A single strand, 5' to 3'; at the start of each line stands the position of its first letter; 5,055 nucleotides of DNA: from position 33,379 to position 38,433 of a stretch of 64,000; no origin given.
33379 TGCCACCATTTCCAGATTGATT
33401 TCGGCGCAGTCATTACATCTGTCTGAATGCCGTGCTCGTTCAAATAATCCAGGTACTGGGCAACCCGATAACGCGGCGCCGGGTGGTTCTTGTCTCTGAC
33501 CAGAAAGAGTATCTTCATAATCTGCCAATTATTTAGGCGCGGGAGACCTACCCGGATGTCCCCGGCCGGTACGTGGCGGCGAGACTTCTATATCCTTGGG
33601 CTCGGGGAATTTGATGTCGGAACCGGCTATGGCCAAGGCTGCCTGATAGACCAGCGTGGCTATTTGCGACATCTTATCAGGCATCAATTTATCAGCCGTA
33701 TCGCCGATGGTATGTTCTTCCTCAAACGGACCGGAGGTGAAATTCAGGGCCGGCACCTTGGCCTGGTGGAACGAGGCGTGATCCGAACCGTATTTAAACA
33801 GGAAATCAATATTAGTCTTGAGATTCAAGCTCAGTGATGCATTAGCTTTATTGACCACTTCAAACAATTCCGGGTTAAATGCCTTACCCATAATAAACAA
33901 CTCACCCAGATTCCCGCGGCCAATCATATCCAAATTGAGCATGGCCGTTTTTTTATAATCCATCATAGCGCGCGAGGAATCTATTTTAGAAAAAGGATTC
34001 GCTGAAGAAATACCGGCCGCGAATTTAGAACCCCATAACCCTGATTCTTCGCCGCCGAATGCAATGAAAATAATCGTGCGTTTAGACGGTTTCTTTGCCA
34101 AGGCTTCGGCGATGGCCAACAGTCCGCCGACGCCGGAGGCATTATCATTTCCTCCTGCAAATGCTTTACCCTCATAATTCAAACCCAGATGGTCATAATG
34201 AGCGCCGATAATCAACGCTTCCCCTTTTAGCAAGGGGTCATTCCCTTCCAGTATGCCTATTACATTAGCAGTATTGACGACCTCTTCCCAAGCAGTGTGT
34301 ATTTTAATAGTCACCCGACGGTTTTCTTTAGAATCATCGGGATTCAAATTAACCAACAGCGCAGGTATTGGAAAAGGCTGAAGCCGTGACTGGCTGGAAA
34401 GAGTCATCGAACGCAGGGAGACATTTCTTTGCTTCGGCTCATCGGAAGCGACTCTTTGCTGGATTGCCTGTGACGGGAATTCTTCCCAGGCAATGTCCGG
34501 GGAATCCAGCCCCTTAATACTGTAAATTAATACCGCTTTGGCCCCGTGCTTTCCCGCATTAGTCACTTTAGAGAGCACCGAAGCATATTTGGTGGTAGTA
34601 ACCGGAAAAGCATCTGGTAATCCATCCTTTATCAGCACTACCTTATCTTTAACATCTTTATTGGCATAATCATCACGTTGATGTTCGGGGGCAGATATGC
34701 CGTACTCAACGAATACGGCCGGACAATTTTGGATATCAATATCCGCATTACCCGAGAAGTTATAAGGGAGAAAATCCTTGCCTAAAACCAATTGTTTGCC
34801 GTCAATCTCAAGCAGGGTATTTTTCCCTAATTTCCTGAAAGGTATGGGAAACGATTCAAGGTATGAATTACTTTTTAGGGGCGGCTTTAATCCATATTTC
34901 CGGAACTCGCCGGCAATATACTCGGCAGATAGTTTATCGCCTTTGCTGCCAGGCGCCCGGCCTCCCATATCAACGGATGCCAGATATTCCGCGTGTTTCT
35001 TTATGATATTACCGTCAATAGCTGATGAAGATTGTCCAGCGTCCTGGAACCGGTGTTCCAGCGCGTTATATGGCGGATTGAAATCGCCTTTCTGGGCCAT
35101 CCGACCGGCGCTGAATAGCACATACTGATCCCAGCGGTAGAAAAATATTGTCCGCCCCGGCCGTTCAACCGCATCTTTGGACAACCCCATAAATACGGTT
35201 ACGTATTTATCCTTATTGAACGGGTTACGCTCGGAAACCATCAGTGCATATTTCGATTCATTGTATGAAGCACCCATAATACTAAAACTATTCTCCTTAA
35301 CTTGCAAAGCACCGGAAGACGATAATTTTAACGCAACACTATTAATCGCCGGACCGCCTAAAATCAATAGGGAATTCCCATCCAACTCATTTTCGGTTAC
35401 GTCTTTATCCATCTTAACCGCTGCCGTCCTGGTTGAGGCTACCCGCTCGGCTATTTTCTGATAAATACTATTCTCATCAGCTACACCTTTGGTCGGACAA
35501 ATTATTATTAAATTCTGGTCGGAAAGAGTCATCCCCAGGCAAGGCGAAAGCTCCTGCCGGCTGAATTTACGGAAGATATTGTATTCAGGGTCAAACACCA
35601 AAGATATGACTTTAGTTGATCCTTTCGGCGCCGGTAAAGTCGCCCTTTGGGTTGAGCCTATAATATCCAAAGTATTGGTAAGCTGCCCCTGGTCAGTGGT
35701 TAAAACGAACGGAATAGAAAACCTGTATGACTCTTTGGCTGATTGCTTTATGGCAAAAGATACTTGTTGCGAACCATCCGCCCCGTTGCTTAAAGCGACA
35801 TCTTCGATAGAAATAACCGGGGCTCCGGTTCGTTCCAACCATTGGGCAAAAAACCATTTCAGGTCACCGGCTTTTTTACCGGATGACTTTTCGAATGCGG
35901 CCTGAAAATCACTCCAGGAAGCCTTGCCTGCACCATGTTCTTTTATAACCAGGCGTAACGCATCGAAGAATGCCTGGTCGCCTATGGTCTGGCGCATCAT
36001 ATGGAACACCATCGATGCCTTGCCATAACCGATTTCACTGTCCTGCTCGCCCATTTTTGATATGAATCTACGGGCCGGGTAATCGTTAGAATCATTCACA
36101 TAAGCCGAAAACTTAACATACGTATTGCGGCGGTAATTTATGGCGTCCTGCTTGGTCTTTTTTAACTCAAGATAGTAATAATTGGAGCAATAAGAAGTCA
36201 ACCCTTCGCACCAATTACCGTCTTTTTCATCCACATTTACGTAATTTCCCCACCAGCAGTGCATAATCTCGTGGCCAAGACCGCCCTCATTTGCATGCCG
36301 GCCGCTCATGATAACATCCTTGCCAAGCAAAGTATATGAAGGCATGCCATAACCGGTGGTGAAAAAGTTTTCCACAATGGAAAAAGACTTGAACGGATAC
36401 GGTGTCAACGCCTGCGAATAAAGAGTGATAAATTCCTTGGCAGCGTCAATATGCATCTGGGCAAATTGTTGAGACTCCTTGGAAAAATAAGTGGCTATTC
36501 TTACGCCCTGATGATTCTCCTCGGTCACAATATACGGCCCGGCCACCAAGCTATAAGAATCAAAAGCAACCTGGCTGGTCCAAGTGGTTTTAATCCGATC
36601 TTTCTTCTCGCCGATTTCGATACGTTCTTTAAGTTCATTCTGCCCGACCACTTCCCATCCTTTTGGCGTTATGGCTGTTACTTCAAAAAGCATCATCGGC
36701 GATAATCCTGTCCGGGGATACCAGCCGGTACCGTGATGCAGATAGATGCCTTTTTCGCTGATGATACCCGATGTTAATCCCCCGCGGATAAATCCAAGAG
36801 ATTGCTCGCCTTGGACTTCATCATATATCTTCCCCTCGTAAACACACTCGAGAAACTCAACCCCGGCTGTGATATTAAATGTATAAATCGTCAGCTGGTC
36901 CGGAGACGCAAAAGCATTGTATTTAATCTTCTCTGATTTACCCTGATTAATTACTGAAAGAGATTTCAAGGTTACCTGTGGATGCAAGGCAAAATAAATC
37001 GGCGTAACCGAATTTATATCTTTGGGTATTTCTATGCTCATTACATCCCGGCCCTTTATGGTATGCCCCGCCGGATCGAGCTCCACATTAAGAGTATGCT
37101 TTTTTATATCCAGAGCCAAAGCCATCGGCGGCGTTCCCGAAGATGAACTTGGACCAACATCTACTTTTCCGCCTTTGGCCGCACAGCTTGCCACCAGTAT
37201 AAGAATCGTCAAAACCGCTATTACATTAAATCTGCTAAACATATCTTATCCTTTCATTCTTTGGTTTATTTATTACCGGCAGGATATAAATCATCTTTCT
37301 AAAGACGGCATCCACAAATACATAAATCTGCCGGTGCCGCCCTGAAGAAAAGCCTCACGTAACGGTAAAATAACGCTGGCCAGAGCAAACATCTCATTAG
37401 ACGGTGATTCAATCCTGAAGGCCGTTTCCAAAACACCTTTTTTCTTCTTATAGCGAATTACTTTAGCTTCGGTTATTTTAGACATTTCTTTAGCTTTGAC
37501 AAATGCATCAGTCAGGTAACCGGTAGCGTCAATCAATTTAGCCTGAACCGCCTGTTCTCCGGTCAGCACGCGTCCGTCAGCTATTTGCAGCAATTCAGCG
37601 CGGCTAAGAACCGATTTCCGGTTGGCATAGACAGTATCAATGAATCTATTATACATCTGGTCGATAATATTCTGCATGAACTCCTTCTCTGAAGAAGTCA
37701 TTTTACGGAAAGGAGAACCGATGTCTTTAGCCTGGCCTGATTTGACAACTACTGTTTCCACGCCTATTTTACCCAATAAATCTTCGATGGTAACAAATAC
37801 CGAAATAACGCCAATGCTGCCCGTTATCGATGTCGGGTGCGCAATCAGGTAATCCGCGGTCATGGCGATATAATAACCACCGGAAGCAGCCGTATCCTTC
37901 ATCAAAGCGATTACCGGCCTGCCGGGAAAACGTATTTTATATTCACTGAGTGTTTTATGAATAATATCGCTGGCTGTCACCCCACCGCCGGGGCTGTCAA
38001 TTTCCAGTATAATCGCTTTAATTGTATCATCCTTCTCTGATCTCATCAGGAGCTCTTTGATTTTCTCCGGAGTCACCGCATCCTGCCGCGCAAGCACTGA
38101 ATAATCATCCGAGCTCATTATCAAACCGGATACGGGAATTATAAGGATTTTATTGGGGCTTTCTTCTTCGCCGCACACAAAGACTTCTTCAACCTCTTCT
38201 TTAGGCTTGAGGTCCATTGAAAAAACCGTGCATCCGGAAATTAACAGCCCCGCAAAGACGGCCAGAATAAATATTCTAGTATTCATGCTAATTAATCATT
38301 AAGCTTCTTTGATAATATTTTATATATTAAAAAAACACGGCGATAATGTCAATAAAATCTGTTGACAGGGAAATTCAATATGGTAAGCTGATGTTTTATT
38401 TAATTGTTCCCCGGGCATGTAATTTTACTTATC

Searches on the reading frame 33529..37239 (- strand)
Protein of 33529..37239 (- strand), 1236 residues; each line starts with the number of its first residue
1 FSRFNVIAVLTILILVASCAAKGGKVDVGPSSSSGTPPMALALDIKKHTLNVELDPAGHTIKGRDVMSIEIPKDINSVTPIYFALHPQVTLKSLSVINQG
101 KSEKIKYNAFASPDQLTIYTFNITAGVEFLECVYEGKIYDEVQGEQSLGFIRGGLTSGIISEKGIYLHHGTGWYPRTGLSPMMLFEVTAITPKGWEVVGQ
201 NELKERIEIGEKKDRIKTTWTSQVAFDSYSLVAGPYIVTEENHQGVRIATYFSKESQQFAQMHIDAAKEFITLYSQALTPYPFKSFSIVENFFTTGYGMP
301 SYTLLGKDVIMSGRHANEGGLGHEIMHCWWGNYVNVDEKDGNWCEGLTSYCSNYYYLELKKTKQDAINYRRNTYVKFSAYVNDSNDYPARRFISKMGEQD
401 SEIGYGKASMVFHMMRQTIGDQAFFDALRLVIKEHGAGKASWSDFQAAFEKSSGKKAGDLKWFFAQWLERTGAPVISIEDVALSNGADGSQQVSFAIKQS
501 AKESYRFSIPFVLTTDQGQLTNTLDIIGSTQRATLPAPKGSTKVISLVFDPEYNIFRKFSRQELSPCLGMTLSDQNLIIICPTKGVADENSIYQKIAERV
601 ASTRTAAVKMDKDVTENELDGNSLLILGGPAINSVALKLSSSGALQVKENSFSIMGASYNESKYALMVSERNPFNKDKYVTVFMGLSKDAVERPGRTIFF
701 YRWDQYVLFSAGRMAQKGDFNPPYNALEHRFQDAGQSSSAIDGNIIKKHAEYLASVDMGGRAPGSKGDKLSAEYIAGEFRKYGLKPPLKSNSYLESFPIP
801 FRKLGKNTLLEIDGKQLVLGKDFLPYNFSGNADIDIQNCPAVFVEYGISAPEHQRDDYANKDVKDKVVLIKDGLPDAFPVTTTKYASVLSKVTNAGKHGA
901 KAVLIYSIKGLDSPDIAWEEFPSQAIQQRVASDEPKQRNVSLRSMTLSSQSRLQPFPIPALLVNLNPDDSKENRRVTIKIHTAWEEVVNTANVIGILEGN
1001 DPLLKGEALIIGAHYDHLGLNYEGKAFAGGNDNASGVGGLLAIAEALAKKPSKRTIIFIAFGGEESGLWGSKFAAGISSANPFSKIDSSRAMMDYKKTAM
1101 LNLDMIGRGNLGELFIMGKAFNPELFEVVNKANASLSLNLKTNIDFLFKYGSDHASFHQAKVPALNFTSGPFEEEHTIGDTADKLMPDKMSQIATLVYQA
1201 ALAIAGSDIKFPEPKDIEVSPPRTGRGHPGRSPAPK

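Call 80: search_protein_families(library=pfam, proteins=[window:33529-37239:-], max_evalue=0.001)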
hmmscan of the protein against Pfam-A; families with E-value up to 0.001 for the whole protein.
window:33529-37239:- (1236 aa): 4 families
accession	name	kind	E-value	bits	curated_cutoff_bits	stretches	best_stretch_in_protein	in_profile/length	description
PF04389.22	Peptidase_M28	-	2.5e-37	128.9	21.3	1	992-1199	1-191/193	Peptidase family M28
PF01433.26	Peptidase_M1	-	1.7e-13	51.1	27.7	1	321-467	71-218/218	Peptidase family M1 domain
PF02225.27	PA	-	9.5e-07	29.3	23.9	1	855-915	15-68/95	PA domain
PF05124.17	S_layer_C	-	5.4e-05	23.3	23.9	1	500-653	83-141/177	S-layer like family, outer domain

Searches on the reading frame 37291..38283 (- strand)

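Call 80: search_protein_families(library=pfam, proteins=[window:37291-38283:-], max_evalue=0.001)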
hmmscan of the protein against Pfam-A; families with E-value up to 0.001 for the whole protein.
window:37291-38283:- (330 aa): 4 families
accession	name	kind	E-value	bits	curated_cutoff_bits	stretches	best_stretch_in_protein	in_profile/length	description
PF01343.23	Peptidase_S49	-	1.6e-46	158.5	24.9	1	121-270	6-153/154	Peptidase family S49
PF25145.1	NfeD1b_N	-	6.4e-11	42.6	40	1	83-160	26-98/189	NfeD1b, N-terminal domain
PF00574.28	CLP_protease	-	7.7e-05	23.1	20.2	1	73-144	31-97/182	Clp protease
PF01972.22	SDH_protease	-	0.00089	18.8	31.3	0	84-157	89-155/286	ClpP-like SDH-type serine proteinase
